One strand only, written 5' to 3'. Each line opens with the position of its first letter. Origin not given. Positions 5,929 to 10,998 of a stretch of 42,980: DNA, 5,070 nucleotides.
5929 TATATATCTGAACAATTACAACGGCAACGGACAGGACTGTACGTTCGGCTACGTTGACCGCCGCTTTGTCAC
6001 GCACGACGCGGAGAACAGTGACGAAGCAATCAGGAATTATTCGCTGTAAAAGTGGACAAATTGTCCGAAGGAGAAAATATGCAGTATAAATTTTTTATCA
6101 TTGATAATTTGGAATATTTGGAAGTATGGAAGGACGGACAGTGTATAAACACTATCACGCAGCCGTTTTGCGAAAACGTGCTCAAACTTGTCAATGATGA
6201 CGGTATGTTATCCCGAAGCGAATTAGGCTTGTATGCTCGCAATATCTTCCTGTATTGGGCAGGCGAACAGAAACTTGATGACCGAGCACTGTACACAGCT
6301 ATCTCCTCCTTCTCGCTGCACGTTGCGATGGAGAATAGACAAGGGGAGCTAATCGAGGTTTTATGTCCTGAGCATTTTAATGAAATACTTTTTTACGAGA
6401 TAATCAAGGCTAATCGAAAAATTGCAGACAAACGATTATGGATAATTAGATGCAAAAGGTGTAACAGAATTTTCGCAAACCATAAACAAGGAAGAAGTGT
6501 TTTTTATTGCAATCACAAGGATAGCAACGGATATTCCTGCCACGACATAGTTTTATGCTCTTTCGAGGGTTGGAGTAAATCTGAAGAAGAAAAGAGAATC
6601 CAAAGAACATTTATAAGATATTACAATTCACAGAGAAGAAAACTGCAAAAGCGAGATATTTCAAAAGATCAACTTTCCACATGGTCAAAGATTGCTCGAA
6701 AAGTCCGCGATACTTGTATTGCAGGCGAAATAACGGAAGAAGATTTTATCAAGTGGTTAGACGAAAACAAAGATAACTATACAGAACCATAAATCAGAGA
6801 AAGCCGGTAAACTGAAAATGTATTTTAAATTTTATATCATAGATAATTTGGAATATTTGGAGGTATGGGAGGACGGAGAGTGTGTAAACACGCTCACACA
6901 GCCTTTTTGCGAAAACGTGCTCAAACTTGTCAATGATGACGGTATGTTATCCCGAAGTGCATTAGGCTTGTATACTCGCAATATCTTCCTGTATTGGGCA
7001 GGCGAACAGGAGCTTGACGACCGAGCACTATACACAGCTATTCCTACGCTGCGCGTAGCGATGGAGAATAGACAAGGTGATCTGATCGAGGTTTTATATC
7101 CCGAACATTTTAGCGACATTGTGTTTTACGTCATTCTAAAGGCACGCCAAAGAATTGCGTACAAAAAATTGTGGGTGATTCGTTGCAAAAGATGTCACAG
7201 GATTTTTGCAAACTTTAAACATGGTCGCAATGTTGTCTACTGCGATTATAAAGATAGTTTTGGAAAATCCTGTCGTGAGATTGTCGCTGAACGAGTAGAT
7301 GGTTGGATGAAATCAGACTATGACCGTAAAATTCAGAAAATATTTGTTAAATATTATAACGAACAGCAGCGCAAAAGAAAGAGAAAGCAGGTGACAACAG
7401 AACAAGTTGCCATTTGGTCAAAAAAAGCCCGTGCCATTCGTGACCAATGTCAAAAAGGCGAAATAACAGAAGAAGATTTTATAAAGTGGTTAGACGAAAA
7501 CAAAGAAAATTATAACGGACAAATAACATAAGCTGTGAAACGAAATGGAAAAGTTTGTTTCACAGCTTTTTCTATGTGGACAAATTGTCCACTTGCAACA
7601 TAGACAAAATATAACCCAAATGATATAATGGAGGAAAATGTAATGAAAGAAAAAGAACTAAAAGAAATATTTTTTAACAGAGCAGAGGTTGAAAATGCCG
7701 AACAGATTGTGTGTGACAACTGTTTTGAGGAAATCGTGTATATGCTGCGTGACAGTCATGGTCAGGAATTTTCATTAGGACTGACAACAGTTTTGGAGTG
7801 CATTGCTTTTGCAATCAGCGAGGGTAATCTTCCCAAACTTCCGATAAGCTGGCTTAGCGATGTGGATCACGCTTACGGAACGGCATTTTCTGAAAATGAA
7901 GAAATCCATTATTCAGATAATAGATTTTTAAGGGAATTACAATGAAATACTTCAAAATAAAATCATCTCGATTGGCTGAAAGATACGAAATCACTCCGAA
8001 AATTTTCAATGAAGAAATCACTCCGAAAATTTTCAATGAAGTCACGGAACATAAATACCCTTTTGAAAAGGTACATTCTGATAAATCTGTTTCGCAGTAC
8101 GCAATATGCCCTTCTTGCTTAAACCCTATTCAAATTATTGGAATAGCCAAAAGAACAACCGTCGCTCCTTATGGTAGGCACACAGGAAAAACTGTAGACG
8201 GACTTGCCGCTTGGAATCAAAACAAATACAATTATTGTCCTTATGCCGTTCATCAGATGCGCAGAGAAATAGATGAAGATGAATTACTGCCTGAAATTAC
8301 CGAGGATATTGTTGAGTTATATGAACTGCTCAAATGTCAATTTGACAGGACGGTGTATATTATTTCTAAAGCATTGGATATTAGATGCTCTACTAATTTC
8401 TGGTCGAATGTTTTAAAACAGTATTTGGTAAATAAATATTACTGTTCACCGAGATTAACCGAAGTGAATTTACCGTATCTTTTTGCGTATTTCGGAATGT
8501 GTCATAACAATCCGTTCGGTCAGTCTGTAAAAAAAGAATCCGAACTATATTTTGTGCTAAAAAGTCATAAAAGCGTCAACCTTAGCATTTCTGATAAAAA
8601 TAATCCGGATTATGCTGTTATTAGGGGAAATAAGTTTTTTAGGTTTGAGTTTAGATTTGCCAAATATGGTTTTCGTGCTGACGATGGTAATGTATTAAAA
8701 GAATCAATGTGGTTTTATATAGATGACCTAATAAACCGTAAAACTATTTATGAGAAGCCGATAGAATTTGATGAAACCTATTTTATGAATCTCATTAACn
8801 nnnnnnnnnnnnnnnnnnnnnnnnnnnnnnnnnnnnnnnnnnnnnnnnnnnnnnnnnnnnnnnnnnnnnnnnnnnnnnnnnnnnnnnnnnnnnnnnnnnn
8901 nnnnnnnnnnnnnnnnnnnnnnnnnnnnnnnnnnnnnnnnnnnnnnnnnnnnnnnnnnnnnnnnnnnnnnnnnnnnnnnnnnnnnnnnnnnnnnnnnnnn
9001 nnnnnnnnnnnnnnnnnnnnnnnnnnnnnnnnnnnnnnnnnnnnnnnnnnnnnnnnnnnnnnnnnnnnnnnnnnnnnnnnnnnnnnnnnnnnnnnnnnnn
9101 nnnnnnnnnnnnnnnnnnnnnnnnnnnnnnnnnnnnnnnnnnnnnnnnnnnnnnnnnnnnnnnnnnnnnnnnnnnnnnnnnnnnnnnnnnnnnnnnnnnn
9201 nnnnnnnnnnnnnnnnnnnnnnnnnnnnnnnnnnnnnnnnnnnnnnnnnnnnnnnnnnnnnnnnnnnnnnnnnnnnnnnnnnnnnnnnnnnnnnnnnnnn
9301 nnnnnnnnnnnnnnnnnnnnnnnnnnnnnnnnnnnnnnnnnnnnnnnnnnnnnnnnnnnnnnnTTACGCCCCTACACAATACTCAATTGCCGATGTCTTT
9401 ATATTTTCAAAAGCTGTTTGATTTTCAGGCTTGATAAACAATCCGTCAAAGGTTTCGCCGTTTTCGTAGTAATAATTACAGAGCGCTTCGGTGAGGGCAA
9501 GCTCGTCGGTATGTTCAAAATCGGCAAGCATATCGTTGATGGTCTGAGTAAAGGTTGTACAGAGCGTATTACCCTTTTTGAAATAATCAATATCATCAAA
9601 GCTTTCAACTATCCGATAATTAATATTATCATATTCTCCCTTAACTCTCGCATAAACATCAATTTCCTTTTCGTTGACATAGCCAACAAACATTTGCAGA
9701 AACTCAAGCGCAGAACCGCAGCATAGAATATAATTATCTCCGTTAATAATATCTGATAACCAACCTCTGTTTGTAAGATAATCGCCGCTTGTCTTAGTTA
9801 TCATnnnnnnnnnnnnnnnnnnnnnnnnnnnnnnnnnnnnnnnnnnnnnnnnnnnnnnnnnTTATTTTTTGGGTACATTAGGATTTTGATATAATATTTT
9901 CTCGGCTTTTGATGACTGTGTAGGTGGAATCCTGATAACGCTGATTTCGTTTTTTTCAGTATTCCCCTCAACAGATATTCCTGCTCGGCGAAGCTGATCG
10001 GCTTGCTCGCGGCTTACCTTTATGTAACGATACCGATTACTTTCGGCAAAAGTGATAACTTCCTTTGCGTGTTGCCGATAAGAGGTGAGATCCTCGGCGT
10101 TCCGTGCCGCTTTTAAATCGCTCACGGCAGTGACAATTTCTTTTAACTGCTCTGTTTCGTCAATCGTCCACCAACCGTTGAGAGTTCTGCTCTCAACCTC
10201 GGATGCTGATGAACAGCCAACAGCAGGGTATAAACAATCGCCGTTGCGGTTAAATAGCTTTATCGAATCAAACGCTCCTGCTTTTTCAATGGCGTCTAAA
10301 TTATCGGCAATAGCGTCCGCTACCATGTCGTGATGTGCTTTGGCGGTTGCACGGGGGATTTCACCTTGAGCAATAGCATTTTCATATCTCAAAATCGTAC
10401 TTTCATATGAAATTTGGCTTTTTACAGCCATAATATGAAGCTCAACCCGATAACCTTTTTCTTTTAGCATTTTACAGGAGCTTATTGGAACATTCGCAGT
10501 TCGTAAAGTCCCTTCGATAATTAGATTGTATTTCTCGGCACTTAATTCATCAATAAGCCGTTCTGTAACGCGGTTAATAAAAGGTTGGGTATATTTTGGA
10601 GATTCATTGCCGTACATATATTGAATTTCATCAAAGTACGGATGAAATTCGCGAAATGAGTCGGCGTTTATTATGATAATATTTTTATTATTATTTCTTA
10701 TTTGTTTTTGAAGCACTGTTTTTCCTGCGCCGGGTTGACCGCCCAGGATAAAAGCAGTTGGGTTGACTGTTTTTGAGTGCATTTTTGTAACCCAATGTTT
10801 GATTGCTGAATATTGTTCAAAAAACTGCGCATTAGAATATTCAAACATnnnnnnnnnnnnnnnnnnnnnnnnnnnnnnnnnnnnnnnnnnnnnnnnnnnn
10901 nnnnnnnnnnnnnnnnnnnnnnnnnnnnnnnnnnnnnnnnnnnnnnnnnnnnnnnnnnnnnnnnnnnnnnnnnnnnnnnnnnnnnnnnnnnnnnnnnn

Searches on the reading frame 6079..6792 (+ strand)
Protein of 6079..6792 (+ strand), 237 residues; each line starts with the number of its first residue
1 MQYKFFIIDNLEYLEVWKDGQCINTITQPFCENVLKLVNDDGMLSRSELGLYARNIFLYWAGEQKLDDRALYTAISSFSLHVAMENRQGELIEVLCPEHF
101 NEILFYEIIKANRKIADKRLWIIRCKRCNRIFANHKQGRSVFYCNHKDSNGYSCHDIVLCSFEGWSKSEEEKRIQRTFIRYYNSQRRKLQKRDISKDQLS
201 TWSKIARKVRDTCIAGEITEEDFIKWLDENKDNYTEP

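Call 11: search_protein_families(library=pfam, proteins=[window:6079-6792:+], max_evalue=0.01)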
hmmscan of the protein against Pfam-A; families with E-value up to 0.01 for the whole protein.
window:6079-6792:+ (237 aa): 1 family
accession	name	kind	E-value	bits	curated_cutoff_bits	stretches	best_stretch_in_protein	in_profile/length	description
PF19553.4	DUF6076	-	6e-07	29.8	23.5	1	122-225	51-154/168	Family of unknown function (DUF6076)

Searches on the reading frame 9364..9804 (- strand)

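Call 11: search_protein_families(library=pfam, proteins=[window:9364-9804:-], max_evalue=0.01)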
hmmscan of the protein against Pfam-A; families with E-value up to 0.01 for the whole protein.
window:9364-9804:- (146 aa): 0 families

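Call 69: search_protein_families(library=ncbifam, proteins=[window:9364-9804:-], max_evalue=0.01)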
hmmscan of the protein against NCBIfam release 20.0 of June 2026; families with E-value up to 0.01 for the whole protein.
window:9364-9804:- (146 aa): 2 families
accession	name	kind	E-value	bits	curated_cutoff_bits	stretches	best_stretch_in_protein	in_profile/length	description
NF049913.1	FTN_0290_fam_lipo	equivalog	0.0096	16.2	170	0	38-79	107-148/154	FTL_1709 family lipoprotein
NF010732.0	PRK14134.1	equivalog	0.0096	15.6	351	0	12-72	47-105/283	recombination regulator RecX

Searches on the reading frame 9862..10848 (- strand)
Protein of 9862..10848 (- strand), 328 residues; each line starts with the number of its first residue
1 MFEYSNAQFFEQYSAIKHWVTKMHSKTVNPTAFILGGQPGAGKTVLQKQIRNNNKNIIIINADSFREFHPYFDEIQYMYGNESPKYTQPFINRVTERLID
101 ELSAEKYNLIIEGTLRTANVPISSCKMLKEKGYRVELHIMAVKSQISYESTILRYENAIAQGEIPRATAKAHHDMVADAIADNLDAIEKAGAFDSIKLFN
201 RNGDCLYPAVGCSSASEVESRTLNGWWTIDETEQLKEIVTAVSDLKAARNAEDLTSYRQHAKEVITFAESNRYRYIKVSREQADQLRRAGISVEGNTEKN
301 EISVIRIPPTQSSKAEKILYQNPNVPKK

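Call 12: search_protein_families(library=pfam, proteins=[window:9862-10848:-], max_evalue=0.01)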
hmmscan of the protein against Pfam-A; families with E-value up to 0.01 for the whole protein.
window:9862-10848:- (328 aa): 5 families
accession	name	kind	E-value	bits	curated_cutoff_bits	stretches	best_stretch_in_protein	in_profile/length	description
PF06414.18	Zeta_toxin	-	3.1e-45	154.5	22.3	1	23-208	10-195/199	Zeta toxin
PF13671.12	AAA_33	-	1.6e-06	28.9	27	1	34-169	3-133/143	AAA domain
PF13401.12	AAA_22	-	0.0054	17.5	27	0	33-98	8-79/130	AAA domain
PF13238.12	AAA_18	-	0.0063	17.4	29.4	0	34-115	2-81/128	AAA domain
PF13173.12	AAA_14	-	0.0078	16.7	27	0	32-79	4-54/129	AAA domain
